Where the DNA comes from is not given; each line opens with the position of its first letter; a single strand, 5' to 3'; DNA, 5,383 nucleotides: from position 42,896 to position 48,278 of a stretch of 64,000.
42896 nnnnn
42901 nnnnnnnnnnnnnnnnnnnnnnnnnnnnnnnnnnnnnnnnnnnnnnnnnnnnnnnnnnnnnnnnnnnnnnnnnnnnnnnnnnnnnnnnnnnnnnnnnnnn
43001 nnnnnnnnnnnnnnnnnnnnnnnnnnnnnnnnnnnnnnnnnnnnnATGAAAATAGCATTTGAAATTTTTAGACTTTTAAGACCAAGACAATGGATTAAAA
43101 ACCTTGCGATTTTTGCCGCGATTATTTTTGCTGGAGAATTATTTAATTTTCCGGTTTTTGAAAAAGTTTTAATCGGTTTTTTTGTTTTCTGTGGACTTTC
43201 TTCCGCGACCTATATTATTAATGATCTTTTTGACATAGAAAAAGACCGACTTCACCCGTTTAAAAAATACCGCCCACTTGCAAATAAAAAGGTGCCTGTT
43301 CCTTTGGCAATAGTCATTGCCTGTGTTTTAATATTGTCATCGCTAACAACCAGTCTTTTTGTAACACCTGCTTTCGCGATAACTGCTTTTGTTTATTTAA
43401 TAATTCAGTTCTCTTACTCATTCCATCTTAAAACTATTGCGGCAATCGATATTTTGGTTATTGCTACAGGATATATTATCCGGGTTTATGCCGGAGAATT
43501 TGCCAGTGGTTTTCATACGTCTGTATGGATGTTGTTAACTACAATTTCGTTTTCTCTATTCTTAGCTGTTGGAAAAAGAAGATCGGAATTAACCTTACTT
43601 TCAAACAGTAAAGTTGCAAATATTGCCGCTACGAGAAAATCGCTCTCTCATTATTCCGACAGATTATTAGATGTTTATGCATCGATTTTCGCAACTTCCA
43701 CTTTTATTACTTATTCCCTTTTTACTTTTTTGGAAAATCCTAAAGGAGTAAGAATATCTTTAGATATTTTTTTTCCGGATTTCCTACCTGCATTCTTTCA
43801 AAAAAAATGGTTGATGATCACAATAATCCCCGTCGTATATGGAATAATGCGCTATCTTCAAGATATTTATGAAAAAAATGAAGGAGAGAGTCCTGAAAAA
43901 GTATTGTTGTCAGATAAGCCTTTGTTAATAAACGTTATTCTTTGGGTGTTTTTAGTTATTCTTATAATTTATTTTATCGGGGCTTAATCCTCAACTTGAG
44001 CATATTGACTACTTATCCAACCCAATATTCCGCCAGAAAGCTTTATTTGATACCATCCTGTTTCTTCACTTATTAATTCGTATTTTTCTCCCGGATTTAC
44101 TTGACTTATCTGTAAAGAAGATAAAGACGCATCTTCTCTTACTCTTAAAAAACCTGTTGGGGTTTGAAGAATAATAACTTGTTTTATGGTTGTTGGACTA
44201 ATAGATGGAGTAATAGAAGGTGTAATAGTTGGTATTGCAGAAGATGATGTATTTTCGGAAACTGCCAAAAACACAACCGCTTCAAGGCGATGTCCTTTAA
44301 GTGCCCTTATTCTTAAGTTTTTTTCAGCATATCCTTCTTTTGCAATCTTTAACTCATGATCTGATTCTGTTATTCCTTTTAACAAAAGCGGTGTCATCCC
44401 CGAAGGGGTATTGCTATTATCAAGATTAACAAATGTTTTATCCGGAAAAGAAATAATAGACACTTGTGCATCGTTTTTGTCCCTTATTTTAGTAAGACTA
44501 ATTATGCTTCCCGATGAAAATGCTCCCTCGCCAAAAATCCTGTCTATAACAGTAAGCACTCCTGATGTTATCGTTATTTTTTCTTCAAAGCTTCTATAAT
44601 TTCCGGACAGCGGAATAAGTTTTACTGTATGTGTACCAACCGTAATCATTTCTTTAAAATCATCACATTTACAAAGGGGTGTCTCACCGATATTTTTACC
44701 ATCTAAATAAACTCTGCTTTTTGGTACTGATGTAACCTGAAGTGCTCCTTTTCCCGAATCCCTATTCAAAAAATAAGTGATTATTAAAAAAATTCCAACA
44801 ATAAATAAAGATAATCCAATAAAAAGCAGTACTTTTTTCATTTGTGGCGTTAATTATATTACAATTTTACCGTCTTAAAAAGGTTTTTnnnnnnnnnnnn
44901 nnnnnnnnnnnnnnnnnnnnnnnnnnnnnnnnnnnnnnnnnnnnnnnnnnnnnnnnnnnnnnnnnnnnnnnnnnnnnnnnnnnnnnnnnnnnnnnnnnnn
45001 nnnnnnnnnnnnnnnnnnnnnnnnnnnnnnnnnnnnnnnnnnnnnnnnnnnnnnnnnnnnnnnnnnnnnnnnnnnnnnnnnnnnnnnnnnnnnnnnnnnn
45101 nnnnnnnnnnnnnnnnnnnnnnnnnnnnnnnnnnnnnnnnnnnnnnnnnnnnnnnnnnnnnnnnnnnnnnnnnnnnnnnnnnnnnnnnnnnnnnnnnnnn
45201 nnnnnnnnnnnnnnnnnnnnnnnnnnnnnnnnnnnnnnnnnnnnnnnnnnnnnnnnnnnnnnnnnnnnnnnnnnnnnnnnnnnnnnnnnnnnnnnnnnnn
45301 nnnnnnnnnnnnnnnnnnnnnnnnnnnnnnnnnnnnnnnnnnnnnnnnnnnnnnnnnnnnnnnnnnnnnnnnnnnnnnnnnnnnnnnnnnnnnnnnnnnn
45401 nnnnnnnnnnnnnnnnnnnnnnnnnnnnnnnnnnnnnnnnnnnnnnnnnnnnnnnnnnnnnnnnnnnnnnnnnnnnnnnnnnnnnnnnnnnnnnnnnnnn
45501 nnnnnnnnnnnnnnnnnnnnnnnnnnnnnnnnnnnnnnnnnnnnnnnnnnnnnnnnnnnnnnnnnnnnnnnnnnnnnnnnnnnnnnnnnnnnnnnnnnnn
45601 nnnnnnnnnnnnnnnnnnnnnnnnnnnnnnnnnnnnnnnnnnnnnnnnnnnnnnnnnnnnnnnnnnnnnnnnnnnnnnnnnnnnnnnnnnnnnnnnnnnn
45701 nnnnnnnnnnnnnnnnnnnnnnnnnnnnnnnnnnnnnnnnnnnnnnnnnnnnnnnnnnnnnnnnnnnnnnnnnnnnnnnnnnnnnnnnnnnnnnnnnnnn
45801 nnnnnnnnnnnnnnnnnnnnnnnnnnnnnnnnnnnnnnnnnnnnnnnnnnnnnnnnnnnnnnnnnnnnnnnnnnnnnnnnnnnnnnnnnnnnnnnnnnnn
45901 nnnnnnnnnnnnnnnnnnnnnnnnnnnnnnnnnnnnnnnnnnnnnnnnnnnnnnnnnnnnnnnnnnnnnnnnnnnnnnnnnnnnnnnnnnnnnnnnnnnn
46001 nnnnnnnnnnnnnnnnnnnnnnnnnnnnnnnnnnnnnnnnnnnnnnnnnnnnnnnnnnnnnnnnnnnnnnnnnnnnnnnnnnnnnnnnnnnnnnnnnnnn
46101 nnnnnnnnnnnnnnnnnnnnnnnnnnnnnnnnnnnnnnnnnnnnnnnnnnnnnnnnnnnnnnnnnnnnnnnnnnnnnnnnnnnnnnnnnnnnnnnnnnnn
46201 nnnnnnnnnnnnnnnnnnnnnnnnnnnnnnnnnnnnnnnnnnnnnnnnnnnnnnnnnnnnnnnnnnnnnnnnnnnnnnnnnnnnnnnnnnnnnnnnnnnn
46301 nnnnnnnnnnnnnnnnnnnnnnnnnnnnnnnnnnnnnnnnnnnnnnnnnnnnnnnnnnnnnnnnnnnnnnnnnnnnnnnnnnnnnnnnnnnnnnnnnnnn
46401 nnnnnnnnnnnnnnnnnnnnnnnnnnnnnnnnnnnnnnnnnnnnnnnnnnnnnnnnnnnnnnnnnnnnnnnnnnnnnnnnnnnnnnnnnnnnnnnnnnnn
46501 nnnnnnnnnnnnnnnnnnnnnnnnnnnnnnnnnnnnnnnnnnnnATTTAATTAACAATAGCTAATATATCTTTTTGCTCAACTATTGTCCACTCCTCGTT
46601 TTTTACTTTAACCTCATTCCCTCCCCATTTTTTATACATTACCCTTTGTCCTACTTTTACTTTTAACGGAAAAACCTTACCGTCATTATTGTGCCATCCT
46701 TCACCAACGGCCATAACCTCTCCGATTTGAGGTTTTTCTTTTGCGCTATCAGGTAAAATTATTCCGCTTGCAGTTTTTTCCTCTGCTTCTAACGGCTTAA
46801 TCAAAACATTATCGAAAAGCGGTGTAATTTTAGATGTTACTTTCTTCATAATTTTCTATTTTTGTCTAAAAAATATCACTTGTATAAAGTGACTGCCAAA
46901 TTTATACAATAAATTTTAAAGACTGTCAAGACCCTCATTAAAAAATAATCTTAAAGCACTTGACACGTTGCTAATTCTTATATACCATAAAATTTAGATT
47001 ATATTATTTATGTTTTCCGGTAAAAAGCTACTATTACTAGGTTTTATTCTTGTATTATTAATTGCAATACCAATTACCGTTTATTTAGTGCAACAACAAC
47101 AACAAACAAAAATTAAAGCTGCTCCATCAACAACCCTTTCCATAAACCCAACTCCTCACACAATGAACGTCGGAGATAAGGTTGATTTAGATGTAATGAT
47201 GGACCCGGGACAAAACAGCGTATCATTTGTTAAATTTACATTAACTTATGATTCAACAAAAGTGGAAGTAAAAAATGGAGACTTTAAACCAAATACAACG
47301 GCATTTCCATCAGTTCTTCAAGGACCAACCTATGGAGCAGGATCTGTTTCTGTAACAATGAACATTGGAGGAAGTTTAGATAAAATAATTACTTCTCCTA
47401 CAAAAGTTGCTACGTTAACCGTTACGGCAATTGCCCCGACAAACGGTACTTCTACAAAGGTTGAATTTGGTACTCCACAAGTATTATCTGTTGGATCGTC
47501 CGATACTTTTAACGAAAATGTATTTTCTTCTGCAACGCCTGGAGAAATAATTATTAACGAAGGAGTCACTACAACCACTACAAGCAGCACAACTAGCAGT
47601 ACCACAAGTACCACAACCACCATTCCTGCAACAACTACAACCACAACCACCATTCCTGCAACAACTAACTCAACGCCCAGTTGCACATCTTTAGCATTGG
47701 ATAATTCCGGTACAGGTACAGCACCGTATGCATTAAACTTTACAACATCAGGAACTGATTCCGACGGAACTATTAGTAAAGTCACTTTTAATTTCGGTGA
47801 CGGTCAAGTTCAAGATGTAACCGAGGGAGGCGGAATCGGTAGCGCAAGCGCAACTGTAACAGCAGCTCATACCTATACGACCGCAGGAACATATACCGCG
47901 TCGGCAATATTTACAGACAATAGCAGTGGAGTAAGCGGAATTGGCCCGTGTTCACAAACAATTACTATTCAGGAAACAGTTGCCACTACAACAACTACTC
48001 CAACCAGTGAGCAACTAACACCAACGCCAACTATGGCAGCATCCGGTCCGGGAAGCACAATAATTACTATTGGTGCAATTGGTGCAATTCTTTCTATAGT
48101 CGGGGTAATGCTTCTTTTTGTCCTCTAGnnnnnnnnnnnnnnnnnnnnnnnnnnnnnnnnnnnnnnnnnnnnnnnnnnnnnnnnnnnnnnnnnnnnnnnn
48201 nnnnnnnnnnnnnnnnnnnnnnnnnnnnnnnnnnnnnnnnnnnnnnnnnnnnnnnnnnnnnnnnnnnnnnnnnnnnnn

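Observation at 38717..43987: Operon for lipid-linked glycan assembly: processive GT2 (QxxRW), ArnT/PMT-like GT-C, WecA-like initiating transferase and a decaprenyl-phosphoribose-synthase-like UbiA enzyme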

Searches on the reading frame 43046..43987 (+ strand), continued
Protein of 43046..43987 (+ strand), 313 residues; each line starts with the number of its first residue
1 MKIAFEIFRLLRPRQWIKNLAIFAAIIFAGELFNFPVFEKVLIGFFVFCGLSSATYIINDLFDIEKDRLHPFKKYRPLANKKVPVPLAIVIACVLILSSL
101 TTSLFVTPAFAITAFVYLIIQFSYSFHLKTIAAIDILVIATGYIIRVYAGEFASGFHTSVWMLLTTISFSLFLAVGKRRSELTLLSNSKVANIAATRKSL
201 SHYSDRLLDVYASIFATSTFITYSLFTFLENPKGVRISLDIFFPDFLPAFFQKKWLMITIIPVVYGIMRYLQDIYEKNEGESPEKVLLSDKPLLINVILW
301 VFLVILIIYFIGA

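Call 73: search_protein_families(library=pfam, proteins=[L043:11860-12699:+, L025:2114-2485:+, L047:784-1923:-, L023:8564-9535:-, L028:17785-18387:-, L060:19124-20752:-, L031:17750-18706:-, L050:10917-12641:+, L043:18171-19967:+, L009:13547-13861:-], max_evalue=0.001)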
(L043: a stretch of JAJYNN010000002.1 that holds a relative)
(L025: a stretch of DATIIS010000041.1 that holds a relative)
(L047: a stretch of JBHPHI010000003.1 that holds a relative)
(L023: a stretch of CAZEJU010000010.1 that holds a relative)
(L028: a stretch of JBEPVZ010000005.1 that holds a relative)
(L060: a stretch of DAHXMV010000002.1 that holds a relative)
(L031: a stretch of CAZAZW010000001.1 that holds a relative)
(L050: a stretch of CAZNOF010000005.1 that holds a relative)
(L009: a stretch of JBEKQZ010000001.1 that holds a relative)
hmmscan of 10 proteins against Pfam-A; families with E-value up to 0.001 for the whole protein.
L043:11860-12699:+ (280 aa): 1 family
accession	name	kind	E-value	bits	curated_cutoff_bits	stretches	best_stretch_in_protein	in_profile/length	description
PF01551.29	Peptidase_M23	-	7.1e-25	87.5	28.7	1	113-207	3-96/96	Peptidase family M23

L025:2114-2485:+ (124 aa): 0 families

L047:784-1923:- (380 aa): 1 family
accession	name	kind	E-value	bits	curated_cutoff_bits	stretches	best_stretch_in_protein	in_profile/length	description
PF02646.22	RmuC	-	6.1e-63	213.1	26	1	99-379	3-283/291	RmuC family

L023:8564-9535:- (324 aa): 2 families
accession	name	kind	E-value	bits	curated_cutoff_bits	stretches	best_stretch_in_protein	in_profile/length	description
PF02873.21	MurB_C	-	1.3e-28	99.5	27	1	206-324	3-95/99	UDP-N-acetylenolpyruvoylglucosamine reductase, C-terminal domain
PF01565.28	FAD_binding_4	-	4.2e-12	46.4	26.4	1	28-152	2-130/139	FAD binding domain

L028:17785-18387:- (201 aa): 1 family
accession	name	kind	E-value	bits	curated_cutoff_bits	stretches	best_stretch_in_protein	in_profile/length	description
PF03703.20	bPH_2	-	3.4e-08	34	22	1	105-169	4-65/78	Bacterial PH domain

L060:19124-20752:- (543 aa): 2 families
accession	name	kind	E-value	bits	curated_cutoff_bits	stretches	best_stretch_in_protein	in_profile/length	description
PF13416.11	SBP_bac_8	-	3.6e-29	102.8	27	1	161-453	4-254/279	Bacterial extracellular solute-binding protein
PF01547.30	SBP_bac_1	-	9e-29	101.9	26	1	154-447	9-305/307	Bacterial extracellular solute-binding protein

L031:17750-18706:- (319 aa): 0 families

L050:10917-12641:+ (575 aa): 3 families
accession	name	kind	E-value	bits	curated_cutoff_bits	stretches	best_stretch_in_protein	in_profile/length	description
PF16192.10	PMT_4TMC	-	1.3e-21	77.4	32.4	1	364-556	2-185/202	C-terminal four TMM region of protein-O-mannosyltransferase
PF02366.24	PMT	-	1.1e-17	64.8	22.7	1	85-245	74-214/245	Dolichyl-phosphate-mannose-protein mannosyltransferase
PF13231.12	PMT_2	-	2.3e-09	38.1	26.1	1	73-163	2-91/160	Dolichyl-phosphate-mannose-protein mannosyltransferase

L043:18171-19967:+ (599 aa): 2 families
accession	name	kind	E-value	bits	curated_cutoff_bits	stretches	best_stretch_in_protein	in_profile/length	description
PF04294.18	VanW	-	2.7e-45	153.5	27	1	383-516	1-130/130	VanW like protein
PF12229.13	PG_binding_4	-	1e-17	64.8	22.1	2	92-197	5-109/117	Putative peptidoglycan binding domain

L009:13547-13861:- (105 aa): 1 family
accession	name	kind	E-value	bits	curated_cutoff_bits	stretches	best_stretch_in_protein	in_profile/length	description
PF00166.26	Cpn10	-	3.8e-30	104.2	21.1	1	18-105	1-88/93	Chaperonin 10 Kd subunit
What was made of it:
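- A bona fide PMT + PMT_4TMC enzyme follows UbiA in 8 CPR loci (call 73).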

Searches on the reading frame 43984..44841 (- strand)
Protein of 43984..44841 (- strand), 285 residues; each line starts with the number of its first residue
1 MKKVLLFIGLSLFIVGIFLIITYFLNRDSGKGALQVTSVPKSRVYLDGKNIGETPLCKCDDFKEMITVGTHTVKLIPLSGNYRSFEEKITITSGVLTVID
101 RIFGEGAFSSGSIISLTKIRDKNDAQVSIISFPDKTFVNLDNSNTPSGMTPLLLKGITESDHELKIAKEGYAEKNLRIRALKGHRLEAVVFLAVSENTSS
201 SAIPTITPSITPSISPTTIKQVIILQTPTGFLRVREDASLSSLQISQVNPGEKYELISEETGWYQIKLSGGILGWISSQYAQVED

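Call 3: search_protein_families(library=pfam, proteins=[window:43984-44841:-], max_evalue=0.01)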
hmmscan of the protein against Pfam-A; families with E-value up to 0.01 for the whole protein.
window:43984-44841:- (285 aa): 2 families
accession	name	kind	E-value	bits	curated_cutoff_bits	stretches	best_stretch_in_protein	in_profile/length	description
PF08308.17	PEGA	-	1.3e-12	47.8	20.8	2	33-94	3-58/71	PEGA domain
PF08239.17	SH3_3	-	5.2e-12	46.2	27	1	231-280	2-52/54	Bacterial SH3 domain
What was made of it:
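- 43984..44841 (-): Membrane-anchored PEGA + SH3b protein with a Ser/Thr/Pro-rich linker. It is a conserved convergent neighbour and a possible wall-associated partner or acceptor; this role is speculative. PEGA at E=1.3e-12 and SH3_3 at E=5.2e-12 (call 3).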

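Call 4: search_protein_families(library=ncbifam, proteins=[window:43984-44841:-], max_evalue=0.01)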
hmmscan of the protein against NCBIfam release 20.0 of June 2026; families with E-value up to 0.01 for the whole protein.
window:43984-44841:- (285 aa): 4 families
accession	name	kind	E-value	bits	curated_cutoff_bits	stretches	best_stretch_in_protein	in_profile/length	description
TIGR04211.1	SH3_and_anchor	equivalog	0.00035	20.2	65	1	234-282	10-59/198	TIGR04211 family SH3 domain-containing protein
NF047815.1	LIC10124_lipo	equivalog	0.00051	18.7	650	0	26-93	264-329/516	LIC10124 family lipoprotein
NF040675.1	wall_bind_EntD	exception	0.005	16.1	590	1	229-271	30-72/310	cell wall-binding protein EntD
NF040678.1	EntFM_CwpFM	equivalog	0.0051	15.9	720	1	215-281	208-273/430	enterotoxin EntFM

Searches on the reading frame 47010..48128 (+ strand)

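Call 8: search_protein_families(library=pfam, proteins=[window:47010-48128:+], max_evalue=0.001)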
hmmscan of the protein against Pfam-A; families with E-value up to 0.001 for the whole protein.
window:47010-48128:+ (372 aa): 2 families
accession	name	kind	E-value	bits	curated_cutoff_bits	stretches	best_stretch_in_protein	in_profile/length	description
PF18911.6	PKD_4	-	8.5e-06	26.2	27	1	236-306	14-73/85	PKD domain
PF00801.26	PKD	-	1.2e-05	25.6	23.5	1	236-306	11-70/80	PKD domain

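Call 9: search_protein_families(library=ncbifam, proteins=[window:47010-48128:+], max_evalue=0.001)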
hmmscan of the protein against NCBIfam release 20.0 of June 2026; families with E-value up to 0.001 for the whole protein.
window:47010-48128:+ (372 aa): 0 families
